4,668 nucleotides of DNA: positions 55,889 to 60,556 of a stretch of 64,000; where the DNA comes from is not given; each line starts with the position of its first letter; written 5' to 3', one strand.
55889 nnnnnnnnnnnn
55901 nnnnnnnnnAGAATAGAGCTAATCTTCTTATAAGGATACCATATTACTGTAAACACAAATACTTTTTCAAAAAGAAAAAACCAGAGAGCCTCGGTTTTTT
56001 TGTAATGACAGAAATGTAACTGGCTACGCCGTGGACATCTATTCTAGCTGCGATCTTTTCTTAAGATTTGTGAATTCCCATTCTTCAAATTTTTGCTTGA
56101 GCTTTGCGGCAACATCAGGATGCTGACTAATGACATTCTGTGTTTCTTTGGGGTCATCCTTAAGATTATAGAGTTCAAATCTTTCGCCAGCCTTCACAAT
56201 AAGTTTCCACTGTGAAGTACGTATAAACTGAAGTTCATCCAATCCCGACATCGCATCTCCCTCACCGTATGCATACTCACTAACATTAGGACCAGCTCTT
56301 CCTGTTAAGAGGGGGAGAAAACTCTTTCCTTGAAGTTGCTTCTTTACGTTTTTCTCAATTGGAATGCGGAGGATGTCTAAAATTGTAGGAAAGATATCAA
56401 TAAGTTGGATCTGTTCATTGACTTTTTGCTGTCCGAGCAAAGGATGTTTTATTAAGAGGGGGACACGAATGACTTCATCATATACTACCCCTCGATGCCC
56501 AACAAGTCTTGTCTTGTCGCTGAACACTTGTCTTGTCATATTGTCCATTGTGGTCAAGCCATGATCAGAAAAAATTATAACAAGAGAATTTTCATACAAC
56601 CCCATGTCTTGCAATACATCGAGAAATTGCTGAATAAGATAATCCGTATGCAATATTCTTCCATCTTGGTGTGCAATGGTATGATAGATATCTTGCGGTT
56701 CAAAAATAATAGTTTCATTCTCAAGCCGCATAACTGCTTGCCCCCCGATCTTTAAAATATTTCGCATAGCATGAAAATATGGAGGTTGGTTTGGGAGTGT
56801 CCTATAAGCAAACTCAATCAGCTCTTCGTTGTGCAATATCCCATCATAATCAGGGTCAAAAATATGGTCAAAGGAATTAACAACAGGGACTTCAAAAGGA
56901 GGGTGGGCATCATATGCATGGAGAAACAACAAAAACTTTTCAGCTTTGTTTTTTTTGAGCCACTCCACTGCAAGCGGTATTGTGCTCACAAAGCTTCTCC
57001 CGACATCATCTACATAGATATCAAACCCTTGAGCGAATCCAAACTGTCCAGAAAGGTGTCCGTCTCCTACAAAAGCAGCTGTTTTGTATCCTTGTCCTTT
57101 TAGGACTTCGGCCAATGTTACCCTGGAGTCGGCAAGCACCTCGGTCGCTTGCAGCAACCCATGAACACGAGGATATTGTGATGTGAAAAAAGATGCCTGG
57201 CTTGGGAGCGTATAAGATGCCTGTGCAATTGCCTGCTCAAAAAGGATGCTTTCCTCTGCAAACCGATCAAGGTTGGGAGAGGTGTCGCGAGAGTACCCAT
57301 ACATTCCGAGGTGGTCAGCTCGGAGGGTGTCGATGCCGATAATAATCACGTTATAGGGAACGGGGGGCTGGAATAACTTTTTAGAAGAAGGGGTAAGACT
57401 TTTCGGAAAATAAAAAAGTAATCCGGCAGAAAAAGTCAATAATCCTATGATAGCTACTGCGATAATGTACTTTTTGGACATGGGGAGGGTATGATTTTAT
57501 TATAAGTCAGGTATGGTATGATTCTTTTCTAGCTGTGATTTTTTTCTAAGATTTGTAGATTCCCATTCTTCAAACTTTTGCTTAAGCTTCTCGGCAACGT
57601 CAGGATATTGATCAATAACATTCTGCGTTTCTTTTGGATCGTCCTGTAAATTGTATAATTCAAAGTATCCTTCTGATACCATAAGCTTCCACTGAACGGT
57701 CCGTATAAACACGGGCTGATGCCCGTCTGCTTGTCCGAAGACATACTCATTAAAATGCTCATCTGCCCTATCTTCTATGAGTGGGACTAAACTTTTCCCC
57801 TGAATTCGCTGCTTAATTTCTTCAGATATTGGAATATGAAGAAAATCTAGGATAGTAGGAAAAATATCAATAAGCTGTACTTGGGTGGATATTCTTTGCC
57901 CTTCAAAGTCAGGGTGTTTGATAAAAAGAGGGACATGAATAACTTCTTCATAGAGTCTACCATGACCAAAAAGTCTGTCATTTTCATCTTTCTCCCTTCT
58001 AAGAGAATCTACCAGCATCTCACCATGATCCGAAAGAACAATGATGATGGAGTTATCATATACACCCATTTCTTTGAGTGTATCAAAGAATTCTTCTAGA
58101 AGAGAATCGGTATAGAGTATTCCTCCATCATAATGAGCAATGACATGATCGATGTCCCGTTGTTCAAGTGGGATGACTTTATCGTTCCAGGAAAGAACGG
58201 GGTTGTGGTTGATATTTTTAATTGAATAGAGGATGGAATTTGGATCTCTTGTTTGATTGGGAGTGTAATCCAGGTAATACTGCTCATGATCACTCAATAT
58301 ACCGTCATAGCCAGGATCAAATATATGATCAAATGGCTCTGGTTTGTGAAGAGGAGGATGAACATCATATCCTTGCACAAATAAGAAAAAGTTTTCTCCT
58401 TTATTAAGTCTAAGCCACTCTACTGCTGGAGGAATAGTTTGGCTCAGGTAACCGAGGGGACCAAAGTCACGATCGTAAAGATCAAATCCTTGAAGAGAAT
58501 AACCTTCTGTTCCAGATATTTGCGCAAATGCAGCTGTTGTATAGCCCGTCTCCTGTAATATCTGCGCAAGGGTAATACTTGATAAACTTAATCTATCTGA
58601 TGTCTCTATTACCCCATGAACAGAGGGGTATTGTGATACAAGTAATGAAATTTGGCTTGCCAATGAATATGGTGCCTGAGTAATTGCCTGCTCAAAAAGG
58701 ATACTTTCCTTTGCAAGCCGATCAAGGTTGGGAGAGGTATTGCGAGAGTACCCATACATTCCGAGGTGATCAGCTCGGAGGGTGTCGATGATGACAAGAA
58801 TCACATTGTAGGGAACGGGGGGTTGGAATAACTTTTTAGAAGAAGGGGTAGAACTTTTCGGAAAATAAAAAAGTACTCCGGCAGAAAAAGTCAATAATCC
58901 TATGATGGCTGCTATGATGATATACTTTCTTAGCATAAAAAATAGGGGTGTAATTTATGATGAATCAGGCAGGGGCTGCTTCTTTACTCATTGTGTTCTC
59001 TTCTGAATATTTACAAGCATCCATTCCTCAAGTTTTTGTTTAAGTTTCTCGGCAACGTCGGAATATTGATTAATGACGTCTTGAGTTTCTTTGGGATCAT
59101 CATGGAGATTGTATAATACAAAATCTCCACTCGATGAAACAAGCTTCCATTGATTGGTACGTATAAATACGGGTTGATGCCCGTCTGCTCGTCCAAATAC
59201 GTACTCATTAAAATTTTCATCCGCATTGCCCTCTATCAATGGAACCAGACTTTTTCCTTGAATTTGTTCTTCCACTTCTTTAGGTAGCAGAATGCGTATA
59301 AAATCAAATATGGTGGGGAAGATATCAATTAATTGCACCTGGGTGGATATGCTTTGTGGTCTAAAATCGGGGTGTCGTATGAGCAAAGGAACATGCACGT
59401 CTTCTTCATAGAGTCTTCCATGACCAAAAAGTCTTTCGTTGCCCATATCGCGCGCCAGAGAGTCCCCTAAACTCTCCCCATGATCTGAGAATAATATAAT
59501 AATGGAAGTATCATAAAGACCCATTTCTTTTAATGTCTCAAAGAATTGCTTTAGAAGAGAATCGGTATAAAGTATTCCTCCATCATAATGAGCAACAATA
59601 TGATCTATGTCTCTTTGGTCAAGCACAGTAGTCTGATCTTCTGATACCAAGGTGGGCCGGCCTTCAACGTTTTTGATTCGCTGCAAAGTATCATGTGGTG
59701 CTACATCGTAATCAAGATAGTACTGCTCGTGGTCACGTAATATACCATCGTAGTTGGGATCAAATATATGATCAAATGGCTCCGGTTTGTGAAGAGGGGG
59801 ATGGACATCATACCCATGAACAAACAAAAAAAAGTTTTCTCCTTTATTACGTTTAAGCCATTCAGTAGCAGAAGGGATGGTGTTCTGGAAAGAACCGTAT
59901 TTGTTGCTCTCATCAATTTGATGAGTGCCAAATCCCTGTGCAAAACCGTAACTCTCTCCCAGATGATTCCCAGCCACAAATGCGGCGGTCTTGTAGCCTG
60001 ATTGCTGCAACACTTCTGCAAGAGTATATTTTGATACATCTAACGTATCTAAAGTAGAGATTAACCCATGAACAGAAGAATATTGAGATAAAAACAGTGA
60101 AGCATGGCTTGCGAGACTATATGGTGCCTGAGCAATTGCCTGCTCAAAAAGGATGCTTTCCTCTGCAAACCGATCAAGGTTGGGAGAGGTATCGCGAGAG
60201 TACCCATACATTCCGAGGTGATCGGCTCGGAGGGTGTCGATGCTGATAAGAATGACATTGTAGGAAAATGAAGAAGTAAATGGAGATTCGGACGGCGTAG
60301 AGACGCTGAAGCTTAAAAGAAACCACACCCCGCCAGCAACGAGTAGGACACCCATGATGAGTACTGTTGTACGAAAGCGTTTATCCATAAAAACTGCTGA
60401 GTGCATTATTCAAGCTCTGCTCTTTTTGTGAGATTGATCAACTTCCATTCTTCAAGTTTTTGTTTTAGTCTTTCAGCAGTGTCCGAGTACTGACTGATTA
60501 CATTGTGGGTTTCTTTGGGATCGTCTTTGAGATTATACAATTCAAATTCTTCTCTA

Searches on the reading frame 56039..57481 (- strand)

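Call 13: search_protein_families(library=pfam, proteins=[window:56039-57481:-], max_evalue=0.01)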
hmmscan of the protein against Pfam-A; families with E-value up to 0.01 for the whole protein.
window:56039-57481:- (480 aa): 4 families
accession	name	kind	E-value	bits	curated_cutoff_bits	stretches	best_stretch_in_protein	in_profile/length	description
PF00884.28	Sulfatase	-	3.2e-42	145.3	25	1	44-371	2-299/301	Sulfatase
PF16347.10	SGSH_C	-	1.3e-18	68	29.3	1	332-467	10-150/154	N-sulphoglucosamine sulphohydrolase, C-terminal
PF01663.27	Phosphodiest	-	3.5e-14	53.6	23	2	278-320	190-231/342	Type I phosphodiesterase / nucleotide pyrophosphatase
PF02995.22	DUF229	-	3e-05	23.3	25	1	268-311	301-345/496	Protein of unknown function (DUF229)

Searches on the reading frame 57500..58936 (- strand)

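Call 13: search_protein_families(library=pfam, proteins=[window:57500-58936:-], max_evalue=0.01)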
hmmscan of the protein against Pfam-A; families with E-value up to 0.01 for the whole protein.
window:57500-58936:- (478 aa): 5 families
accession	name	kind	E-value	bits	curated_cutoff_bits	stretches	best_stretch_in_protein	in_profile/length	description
PF00884.28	Sulfatase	-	1.7e-43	149.5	25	1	44-367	2-300/301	Sulfatase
PF16347.10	SGSH_C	-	3.2e-16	60.3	29.3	1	322-458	5-151/154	N-sulphoglucosamine sulphohydrolase, C-terminal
PF01663.27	Phosphodiest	-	2.2e-09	37.8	23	2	274-309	189-224/342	Type I phosphodiesterase / nucleotide pyrophosphatase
PF02995.22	DUF229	-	0.0001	21.6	25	1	275-306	312-343/496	Protein of unknown function (DUF229)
PF14707.11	Sulfatase_C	-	0.0033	18.4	30.9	1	427-475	58-109/127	C-terminal region of aryl-sulfatase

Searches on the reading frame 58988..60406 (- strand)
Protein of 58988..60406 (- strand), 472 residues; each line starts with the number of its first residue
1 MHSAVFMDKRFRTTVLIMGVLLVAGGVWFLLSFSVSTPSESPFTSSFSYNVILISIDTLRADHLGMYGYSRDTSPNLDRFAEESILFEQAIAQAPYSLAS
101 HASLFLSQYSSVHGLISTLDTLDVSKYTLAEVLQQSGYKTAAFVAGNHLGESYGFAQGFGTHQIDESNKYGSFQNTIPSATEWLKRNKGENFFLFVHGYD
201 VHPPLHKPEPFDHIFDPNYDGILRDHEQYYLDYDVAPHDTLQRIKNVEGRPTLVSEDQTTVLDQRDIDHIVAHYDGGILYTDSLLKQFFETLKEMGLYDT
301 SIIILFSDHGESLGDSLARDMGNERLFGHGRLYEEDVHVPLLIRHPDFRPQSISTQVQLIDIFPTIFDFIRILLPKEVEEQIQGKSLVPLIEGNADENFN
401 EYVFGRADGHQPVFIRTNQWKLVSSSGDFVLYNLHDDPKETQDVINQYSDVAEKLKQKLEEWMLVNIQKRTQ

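Call 13: search_protein_families(library=pfam, proteins=[window:58988-60406:-], max_evalue=0.01)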
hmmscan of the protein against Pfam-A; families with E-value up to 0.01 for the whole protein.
window:58988-60406:- (472 aa): 5 families
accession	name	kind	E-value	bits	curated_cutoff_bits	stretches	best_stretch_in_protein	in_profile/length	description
PF00884.28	Sulfatase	-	1.9e-44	152.6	25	1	50-368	2-297/301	Sulfatase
PF16347.10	SGSH_C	-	1.7e-16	61.2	29.3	1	323-461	2-150/154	N-sulphoglucosamine sulphohydrolase, C-terminal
PF01663.27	Phosphodiest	-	1.8e-08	34.8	23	1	279-310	189-220/342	Type I phosphodiesterase / nucleotide pyrophosphatase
PF02995.22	DUF229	-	0.00018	20.8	25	1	280-317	312-349/496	Protein of unknown function (DUF229)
PF21748.3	UPF0150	-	0.00031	21.1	27.3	0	88-134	4-50/64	UPF0150-like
